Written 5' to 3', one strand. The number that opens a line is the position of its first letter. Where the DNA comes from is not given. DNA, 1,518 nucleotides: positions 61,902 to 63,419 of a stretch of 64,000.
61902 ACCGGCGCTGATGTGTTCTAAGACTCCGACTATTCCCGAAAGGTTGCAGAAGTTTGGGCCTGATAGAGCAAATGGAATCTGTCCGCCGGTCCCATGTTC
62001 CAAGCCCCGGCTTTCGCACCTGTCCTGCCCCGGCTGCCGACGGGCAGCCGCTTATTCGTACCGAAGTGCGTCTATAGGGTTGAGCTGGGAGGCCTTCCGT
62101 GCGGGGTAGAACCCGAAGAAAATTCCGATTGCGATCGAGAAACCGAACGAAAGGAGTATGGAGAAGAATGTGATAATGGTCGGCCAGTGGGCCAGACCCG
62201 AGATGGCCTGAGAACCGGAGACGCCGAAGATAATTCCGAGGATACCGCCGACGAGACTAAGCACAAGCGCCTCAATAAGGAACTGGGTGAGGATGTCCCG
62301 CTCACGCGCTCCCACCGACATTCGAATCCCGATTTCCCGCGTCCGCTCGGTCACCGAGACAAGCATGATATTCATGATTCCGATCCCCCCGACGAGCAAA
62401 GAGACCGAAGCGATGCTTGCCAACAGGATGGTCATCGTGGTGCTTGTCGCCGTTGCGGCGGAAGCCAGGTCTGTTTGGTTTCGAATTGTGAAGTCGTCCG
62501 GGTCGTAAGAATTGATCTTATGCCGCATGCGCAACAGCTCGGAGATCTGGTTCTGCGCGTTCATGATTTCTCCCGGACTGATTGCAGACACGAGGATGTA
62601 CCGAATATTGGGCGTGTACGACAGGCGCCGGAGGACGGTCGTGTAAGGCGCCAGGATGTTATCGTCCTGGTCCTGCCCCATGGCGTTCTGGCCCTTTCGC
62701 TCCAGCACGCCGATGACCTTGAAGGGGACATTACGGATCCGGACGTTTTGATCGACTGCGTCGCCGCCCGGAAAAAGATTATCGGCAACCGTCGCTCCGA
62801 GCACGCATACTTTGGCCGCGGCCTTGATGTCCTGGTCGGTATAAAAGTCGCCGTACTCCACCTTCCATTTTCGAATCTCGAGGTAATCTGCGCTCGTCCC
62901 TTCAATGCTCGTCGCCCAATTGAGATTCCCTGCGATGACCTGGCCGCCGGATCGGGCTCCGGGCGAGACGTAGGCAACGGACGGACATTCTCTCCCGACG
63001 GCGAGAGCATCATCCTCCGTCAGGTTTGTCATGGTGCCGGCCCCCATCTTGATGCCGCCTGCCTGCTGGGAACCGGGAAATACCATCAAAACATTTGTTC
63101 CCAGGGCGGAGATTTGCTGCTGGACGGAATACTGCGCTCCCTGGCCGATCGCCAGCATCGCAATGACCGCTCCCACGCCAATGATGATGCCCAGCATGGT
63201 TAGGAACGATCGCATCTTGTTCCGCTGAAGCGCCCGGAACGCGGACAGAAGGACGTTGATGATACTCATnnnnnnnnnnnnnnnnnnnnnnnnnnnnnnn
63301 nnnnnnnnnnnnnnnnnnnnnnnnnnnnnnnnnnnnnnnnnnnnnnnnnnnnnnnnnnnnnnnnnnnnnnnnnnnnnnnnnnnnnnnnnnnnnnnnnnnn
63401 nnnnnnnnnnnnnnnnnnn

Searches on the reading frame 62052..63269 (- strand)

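Call 85: search_protein_families(library=pfam, proteins=[window:62052-63269:-], max_evalue=0.000001)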
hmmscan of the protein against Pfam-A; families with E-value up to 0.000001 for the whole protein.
window:62052-63269:- (405 aa): 2 families
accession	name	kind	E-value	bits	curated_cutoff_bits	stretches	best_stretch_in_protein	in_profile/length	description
PF12704.14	MacB_PCD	-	1.5e-53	182.6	27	1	21-244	1-206/207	MacB-like periplasmic core domain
PF02687.27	FtsX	-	1.3e-22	80.5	25.5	1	285-398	2-120/120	FtsX-like permease C-terminal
